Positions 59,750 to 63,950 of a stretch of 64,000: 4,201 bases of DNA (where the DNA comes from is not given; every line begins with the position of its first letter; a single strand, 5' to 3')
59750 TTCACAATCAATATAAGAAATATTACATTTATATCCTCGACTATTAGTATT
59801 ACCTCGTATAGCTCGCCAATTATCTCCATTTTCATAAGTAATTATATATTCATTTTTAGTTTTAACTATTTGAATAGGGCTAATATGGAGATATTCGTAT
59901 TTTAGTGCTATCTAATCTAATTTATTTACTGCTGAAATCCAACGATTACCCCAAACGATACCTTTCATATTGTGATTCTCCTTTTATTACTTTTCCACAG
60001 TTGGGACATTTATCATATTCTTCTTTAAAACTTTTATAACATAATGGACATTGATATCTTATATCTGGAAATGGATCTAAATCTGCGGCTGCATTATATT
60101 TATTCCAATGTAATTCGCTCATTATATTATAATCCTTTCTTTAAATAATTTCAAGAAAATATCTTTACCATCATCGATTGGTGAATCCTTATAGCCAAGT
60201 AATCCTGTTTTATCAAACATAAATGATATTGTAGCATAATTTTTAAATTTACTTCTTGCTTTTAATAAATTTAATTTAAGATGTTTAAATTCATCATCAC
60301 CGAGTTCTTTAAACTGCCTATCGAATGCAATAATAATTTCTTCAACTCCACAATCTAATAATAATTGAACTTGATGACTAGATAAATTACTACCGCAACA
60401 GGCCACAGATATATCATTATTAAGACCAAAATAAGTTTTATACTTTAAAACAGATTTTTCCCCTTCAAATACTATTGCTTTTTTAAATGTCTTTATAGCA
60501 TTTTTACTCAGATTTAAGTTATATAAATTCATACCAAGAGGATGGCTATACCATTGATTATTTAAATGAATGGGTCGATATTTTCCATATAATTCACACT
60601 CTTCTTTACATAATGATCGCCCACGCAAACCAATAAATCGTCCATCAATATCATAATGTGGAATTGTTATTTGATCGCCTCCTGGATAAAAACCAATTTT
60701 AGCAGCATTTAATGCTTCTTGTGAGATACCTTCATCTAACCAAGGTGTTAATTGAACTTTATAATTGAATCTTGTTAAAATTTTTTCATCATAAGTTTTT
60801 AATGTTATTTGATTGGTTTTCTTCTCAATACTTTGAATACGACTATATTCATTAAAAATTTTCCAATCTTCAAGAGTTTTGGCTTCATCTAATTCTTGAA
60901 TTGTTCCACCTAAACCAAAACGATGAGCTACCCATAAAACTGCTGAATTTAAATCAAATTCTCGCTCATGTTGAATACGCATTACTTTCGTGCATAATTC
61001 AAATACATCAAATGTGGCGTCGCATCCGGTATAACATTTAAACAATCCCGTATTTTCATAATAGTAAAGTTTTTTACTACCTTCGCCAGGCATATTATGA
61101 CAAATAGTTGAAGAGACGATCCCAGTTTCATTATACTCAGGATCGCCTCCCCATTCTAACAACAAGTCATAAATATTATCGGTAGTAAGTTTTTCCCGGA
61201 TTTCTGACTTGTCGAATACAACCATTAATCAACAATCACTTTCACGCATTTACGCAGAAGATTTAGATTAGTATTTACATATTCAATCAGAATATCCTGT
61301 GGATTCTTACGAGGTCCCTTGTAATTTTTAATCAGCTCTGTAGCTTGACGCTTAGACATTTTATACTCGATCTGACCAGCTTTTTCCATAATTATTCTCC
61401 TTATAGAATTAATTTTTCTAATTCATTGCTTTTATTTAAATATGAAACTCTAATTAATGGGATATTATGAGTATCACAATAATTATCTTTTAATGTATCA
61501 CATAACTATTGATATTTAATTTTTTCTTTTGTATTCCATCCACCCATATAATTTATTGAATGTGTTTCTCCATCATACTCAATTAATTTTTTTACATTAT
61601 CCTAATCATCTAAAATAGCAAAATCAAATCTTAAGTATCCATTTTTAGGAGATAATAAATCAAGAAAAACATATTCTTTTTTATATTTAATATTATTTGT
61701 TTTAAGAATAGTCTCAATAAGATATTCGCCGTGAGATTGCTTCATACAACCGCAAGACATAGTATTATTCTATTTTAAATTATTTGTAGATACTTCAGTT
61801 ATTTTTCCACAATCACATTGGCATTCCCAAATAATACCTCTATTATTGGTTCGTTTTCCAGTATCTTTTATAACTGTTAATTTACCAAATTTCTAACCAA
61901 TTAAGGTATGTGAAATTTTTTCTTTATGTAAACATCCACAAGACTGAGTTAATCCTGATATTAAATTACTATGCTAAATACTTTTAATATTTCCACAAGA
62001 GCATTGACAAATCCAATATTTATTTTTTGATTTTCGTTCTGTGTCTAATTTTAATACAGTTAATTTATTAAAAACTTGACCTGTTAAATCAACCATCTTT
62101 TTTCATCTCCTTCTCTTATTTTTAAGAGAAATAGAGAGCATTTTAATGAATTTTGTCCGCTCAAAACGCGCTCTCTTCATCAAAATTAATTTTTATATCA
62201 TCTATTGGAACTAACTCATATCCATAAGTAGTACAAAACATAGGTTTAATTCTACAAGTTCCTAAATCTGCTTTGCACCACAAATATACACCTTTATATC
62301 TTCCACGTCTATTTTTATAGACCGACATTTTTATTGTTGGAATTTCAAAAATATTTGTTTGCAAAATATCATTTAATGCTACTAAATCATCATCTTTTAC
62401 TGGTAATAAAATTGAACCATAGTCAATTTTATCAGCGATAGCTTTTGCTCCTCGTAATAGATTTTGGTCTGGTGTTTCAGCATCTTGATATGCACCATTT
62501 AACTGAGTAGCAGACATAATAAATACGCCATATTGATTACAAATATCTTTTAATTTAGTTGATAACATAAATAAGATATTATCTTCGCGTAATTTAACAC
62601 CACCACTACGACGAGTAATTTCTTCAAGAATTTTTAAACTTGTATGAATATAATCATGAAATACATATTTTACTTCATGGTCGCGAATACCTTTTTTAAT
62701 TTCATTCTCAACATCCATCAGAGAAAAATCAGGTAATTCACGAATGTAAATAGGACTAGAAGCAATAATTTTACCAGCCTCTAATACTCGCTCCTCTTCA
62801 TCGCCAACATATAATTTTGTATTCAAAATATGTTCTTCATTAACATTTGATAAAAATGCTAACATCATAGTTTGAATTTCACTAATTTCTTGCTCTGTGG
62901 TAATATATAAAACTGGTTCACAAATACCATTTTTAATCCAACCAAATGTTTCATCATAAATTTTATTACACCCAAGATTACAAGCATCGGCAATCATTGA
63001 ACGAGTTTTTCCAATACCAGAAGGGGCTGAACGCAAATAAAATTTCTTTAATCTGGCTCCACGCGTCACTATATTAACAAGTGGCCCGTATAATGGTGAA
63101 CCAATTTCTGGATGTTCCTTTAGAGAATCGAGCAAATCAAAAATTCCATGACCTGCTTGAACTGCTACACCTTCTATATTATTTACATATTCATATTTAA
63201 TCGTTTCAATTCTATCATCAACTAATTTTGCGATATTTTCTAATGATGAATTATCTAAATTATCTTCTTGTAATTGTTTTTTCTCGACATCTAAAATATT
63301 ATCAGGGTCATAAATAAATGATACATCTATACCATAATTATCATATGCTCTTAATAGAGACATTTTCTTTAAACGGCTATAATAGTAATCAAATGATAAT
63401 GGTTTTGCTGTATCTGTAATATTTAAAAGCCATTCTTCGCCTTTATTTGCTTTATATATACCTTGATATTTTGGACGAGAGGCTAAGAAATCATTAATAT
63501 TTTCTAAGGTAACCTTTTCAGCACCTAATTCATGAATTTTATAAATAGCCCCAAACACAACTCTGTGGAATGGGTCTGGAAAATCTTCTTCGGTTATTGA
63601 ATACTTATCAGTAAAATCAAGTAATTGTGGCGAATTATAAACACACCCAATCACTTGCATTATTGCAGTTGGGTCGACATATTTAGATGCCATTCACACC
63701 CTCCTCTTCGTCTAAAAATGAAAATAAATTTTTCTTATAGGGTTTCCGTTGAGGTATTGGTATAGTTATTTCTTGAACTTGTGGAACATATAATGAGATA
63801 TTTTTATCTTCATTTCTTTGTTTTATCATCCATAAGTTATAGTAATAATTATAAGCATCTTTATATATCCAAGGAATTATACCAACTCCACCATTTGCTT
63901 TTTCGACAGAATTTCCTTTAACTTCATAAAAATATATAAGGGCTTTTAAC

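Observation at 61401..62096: Homing-endonuclease-like gene carrying the recoded TAG, inserted between primase and DnaB helicase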

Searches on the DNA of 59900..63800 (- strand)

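Call 10: search_dna_similar(query=window:59900-63800:-, collection=phages, mode=distant, max_rows=30)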
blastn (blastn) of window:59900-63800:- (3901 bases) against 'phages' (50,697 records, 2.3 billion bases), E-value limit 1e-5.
Records with a match: 14; places in all: 14; records where one place covers at least 80% of the query: 0.
Best place of each record, by identity: 60-80% 14.
By first word of the organism name: Enterococcus 9; Clostridioides 4; uncultured 1.
By host as written in the record: Enterococcus faecium 4; - 3; Clostridioides difficile 2; Enterococcus faecalis 2; Enterococcus faecium 374iF1 (22) 1; Clostridioides sp. ES-S-0173-01 1; Enterococcus avium BBCO_DT_2 1.
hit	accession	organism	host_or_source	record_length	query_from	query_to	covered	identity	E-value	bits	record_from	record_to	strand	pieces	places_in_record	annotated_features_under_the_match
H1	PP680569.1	Enterococcus phage VRE9_3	Enterococcus faecium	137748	1101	2807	10%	70.6%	2e-23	183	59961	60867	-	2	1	DnaB-like replicative helicase | hypothetical protein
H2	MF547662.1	Clostridioides phage LIBA6276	Clostridioides difficile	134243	3211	3510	8%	69.4%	2e-17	100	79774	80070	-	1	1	putative DNA primase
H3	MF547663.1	Clostridioides phage LIBA2945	Clostridioides difficile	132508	3211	3510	8%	69.4%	2e-17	100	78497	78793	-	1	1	putative DNA primase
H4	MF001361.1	Enterococcus phage EF5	Enterococcus faecalis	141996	1101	1379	7%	69.3%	1e-20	109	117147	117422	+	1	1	hypothetical protein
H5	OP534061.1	Enterococcus phage H1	Enterococcus faecium 374iF1 (22)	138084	1101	1379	7%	69.3%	1e-20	109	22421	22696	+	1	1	helicase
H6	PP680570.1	Enterococcus phage VRE9_4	Enterococcus faecium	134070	1101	1378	7%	68.0%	2e-17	100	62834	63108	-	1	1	DnaB-like replicative helicase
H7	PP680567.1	Enterococcus phage VRE9_1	Enterococcus faecium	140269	1115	1378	7%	69.3%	1e-20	110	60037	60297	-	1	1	DnaB-like replicative helicase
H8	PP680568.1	Enterococcus phage VRE9_2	Enterococcus faecium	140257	1115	1378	7%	69.3%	1e-20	110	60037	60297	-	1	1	DnaB-like replicative helicase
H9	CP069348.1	Clostridioides phage pCD1602_4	water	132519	3272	3492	6%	67.4%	2e-9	72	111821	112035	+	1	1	record has no annotation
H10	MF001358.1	Enterococcus phage EF1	Enterococcus faecalis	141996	1101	1298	5%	71.4%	2e-16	96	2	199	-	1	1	hypothetical protein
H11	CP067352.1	Clostridioides phage ES-S-0173-01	Clostridioides sp. ES-S-0173-01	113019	3317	3493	5%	68.9%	3e-8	69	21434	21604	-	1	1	record has no annotation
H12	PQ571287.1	Enterococcus phage EA1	Enterococcus avium BBCO_DT_2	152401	1895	1999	3%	75.7%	7e-10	74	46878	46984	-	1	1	HNH endonuclease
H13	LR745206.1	uncultured phage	metagenomic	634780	1911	2011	3%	75.0%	4e-6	61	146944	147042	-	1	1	record has no annotation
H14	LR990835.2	Enterococcus phage Porthos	-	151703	1912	1999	2%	77.3%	9e-9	70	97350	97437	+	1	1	HNH endonuclease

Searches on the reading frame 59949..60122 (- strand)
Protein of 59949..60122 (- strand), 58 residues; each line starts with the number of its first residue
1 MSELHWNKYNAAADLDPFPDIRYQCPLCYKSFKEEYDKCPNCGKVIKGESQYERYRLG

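Call 56: search_protein_families(library=pfam, proteins=[window:59949-60122:-], max_evalue=0.01)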
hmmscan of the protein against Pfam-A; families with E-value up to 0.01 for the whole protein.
window:59949-60122:- (58 aa): 7 families
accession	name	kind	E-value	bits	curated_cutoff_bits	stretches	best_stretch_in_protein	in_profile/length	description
PF00096.32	zf-C2H2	-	0.00034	21.4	25.2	0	23-34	1-12/23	Zinc finger, C2H2 type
PF10601.15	zf-LITAF-like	-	0.00088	19.8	23.8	1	25-47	45-67/70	LITAF-like zinc ribbon domain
PF12773.13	DZR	-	0.0016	19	27.3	1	22-50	12-38/45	Double zinc ribbon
PF12171.14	zf-C2H2_jaz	-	0.0025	18.4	22.6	0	39-53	4-18/27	Zinc-finger double-stranded RNA-binding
PF13465.12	zf-H2C2_2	-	0.0035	18.1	40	0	22-33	14-25/26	Zinc-finger double domain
PF13894.12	zf-C2H2_4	-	0.0037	18.3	27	0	23-35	1-13/24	C2H2-type zinc finger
PF14446.12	Prok-RING_1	-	0.0096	16.3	29.1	0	22-43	4-27/54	Prokaryotic RING finger family 1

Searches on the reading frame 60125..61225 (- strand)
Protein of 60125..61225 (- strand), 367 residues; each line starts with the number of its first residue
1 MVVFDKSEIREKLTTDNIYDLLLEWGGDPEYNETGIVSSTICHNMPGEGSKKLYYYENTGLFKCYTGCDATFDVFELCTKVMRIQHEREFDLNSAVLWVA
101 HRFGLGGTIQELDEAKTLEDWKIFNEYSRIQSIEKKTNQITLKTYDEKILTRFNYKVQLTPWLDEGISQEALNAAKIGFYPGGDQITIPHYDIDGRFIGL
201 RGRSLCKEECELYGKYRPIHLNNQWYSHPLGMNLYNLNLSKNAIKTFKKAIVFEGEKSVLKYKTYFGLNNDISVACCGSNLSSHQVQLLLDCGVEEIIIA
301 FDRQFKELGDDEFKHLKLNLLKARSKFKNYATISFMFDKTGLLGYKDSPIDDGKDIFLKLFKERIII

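Call 56: search_protein_families(library=pfam, proteins=[window:60125-61225:-], max_evalue=0.01)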
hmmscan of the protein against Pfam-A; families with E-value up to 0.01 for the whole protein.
window:60125-61225:- (367 aa): 1 family
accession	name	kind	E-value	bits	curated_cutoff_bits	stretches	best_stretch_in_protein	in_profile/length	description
PF01751.28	Toprim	-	0.00046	20.7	23.1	1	250-302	2-64/96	Toprim domain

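Call 57: search_protein_families(library=phrogs, proteins=[window:60125-61225:-], max_evalue=0.001)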
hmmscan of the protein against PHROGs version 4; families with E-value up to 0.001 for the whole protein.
window:60125-61225:- (367 aa): 3 families
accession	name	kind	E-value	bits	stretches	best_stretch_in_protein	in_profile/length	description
phrog_47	-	DNA, RNA and nucleotide metabolism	1.6e-35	123.9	1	12-366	25-335/947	DNA primase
phrog_33561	-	unknown function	1.4e-14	55.4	1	269-364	10-109/139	-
phrog_6444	-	DNA, RNA and nucleotide metabolism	1.2e-08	35.3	1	184-302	202-310/577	DNA primase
